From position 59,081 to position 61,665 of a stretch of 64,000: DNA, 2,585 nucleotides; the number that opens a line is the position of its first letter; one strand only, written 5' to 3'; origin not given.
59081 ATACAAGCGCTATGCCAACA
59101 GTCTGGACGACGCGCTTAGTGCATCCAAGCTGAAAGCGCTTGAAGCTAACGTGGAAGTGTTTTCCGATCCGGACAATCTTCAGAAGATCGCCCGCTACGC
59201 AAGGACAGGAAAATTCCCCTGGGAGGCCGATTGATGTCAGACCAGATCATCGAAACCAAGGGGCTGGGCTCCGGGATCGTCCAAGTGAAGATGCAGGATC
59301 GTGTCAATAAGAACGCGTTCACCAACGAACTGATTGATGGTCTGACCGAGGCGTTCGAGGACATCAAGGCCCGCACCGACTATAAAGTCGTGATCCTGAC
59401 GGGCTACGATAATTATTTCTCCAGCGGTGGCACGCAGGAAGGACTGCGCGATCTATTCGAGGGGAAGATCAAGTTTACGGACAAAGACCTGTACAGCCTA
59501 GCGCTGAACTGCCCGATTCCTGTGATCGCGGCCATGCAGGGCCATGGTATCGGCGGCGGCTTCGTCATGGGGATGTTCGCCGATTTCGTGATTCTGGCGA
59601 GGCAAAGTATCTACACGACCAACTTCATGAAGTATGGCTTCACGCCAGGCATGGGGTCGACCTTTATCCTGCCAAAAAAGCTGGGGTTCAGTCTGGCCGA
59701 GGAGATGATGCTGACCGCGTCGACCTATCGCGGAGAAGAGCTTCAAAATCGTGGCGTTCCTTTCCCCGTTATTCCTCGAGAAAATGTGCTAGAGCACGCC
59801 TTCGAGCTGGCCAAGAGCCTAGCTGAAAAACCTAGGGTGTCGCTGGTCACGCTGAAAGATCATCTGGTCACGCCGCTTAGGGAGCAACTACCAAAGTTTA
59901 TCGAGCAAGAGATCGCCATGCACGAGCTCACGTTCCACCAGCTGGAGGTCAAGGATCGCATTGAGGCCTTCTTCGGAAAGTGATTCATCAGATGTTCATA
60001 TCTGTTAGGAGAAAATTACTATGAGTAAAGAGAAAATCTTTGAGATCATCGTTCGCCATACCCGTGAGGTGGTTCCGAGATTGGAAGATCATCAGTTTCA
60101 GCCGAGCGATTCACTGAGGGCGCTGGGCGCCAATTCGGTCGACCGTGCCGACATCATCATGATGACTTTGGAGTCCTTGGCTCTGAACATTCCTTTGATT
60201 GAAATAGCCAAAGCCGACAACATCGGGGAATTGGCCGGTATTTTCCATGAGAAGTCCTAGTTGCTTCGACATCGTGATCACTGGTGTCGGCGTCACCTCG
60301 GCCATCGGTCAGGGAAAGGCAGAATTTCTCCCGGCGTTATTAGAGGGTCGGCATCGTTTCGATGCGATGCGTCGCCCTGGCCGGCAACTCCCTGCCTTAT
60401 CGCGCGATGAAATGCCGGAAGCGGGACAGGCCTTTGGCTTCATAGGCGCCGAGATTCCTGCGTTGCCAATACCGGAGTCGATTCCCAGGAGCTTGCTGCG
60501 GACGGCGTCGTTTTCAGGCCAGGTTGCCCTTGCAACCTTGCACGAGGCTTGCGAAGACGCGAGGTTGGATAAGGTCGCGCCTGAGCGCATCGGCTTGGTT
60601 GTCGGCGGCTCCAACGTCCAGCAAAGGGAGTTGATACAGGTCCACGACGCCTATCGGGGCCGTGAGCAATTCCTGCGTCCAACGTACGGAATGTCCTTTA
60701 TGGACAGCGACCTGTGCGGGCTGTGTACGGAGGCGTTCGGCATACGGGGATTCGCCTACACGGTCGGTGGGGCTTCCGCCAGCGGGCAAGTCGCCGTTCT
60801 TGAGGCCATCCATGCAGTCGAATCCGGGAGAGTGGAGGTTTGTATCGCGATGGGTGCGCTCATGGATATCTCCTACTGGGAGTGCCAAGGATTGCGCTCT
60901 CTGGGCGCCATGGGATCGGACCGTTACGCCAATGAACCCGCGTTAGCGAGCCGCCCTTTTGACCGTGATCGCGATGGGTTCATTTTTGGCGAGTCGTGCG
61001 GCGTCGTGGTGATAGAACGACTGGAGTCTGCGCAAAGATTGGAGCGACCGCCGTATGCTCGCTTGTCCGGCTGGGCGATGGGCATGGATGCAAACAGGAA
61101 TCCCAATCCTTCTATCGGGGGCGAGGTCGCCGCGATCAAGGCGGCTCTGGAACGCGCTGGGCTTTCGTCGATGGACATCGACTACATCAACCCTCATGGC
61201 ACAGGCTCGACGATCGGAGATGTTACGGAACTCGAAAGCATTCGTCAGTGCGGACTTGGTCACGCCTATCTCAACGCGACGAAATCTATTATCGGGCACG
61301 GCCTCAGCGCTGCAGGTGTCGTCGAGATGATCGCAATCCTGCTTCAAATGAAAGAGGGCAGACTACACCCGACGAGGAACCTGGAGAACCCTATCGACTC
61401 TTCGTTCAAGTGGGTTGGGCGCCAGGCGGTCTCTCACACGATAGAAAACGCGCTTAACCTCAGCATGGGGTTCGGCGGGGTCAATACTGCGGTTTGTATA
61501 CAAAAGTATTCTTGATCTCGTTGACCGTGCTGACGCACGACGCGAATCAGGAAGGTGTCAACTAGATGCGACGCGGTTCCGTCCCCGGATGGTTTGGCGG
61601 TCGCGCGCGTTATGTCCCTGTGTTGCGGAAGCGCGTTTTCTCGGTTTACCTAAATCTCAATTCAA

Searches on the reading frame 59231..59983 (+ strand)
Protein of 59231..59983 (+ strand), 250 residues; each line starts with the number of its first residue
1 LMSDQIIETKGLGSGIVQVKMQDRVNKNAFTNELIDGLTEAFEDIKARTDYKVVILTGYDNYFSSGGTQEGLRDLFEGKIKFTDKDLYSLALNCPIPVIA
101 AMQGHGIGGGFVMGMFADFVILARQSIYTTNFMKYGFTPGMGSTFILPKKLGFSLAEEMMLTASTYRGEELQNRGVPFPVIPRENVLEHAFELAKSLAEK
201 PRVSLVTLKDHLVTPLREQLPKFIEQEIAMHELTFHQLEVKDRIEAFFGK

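Call 75: search_protein_families(library=ncbifam, proteins=[window:59231-59983:+], max_evalue=0.001)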
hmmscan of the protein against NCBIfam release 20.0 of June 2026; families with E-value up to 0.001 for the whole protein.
window:59231-59983:+ (250 aa): 68 families (the best 25 are shown)
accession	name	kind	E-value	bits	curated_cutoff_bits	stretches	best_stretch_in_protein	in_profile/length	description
NF005496.0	PRK07110.1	domain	6.2e-116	385.9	215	1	4-249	3-248/249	polyketide synthase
NF046063.1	oxepin_alt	equivalog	4.9e-33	114.7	300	1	17-250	11-250/254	oxepin-CoA hydrolase, alternative type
NF006699.0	PRK09245.1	subfamily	3e-31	108.6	354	1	15-249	12-257/266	crotonase/enoyl-CoA hydratase family protein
NF006007.0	PRK08138.1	subfamily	5.8e-30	104.5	355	1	5-250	7-253/261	enoyl-CoA hydratase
NF005700.0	PRK07511.1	subfamily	1.8e-27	96.6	274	1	19-250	16-253/260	enoyl-CoA hydratase family protein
NF005595.0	PRK07327.1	subfamily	1.5e-26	93.2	292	1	12-247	18-257/271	enoyl-CoA hydratase/isomerase family protein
NF004525.0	PRK05870.1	equivalog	2.6e-26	93.1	285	1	15-244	12-243/249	enoyl-CoA hydratase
NF006107.0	PRK08258.1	equivalog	2.9e-26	92.4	330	1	15-248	26-267/277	enoyl-CoA hydratase family protein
NF005803.0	PRK07658.1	equivalog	4.3e-26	91.9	313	1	23-250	18-249/257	enoyl-CoA hydratase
NF004840.0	PRK06190.1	equivalog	7.1e-26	91.3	253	1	17-230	15-231/260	enoyl-CoA hydratase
NF051848.1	EnCoAHydtEchA19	equivalog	2.4e-25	89.5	400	1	17-247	11-247/258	enoyl-CoA hydratase EchA19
NF004635.0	PRK05981.1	equivalog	8.5e-23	81.2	351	1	16-249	14-257/266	enoyl-CoA hydratase/isomerase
NF004517.0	PRK05862.1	equivalog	4.7e-22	78.7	396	1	14-249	14-248/257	enoyl-CoA hydratase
NF007239.0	PRK09674.1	equivalog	6.6e-22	78.2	371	1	15-248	13-247/257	2,3-dehydroadipyl-CoA hydratase PaaF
NF006100.0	PRK08252.1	subfamily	1.3e-21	77.4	282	1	19-247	16-243/254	crotonase/enoyl-CoA hydratase family protein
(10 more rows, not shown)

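Call 84: search_protein_families(library=pfam, proteins=[window:59231-59983:+], max_evalue=0.001)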
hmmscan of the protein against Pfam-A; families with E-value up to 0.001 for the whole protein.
window:59231-59983:+ (250 aa): 2 families
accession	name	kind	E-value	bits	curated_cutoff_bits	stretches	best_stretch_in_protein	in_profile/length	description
PF00378.25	ECH_1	-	6.8e-70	235.7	27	1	14-248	4-241/251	Enoyl-CoA hydratase/isomerase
PF16113.10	ECH_2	-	1.3e-14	54.9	27.2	1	26-209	11-200/335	Enoyl-CoA hydratase/isomerase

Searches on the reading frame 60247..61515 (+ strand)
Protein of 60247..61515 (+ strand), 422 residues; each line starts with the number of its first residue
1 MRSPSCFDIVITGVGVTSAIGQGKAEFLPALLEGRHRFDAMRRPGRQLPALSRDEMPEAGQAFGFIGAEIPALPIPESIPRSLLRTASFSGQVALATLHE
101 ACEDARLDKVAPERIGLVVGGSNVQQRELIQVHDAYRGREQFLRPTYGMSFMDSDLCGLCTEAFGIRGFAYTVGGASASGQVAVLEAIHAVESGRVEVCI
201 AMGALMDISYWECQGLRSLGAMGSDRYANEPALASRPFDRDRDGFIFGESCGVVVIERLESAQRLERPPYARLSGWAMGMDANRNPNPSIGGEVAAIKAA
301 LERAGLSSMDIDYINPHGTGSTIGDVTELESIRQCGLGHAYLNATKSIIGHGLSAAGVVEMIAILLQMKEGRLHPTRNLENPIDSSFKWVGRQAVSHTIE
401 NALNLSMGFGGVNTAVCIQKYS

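Call 75: search_protein_families(library=ncbifam, proteins=[window:60247-61515:+], max_evalue=0.001)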
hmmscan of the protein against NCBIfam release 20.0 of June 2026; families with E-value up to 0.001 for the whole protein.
window:60247-61515:+ (422 aa): 26 families (the best 25 are shown)
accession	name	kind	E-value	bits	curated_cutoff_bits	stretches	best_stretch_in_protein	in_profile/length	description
NF005490.0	PRK07103.1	equivalog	7.7e-185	614.8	445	1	8-421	5-413/414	polyketide beta-ketoacyl:acyl carrier protein synthase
TIGR03150.1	fabF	equivalog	5.2e-65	219.7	493.75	1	9-418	3-406/407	beta-ketoacyl-ACP synthase II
NF005589.0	PRK07314.1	subfamily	3.2e-63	213.9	387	1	9-421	6-412/413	beta-ketoacyl-ACP synthase II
NF004970.0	PRK06333.1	subfamily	7.1e-59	199.7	525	1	9-421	6-422/424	beta-ketoacyl-ACP synthase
NF005935.0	PRK07967.1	equivalog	3e-51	174.5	630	1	9-421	4-404/406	beta-ketoacyl-ACP synthase I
NF005916.1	PRK07910.1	equivalog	3.7e-47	161.2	560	1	77-421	70-418/418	KasA/KasB family beta-ketoacyl-ACP synthase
NF006274.0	PRK08439.1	equivalog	1.2e-46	159.3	621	1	9-420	4-405/406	beta-ketoacyl-ACP synthase II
NF004618.0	PRK05952.1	equivalog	7e-44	150.3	455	1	92-420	59-382/384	beta-ketoacyl-ACP synthase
NF058662.1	cispenta_AmcF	equivalog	1.9e-42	145.6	325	1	160-419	112-368/369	cispentacin biosynthesis acyltransferase subunit AmcF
NF005076.0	PRK06501.1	equivalog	2.2e-41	142.1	629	1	9-420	13-422/425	beta-ketoacyl-ACP synthase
NF006587.0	PRK09116.1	equivalog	1.2e-40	139.6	470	1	9-421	4-407/408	beta-ketoacyl-ACP synthase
NF006618.0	PRK09185.1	subfamily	4.1e-39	134.7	407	1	8-419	4-391/394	beta-ketoacyl-ACP synthase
NF006434.0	PRK08722.1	equivalog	2.5e-36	125.4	759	1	110-420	96-413/414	beta-ketoacyl-ACP synthase II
NF045894.1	PKS_plus_SDR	equivalog_domain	3.3e-27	94.6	1740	1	95-382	95-379/1515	type I polyketide synthase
NF040607.1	mycolic_Pks13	equivalog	7.7e-24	83.2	2100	1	97-382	195-478/1680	polyketide synthase Pks13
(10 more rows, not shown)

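Call 84: search_protein_families(library=pfam, proteins=[window:60247-61515:+], max_evalue=0.001)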
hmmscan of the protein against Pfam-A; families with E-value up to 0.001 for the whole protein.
window:60247-61515:+ (422 aa): 2 families
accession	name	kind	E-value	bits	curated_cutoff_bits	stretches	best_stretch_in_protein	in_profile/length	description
PF00109.32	ketoacyl-synt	-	2.1e-33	116.4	20.8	1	8-262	3-252/252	Beta-ketoacyl synthase, N-terminal domain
PF02801.28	Ketoacyl-synt_C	-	3.9e-27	95.1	20.8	1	270-380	1-119/119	Beta-ketoacyl synthase, C-terminal domain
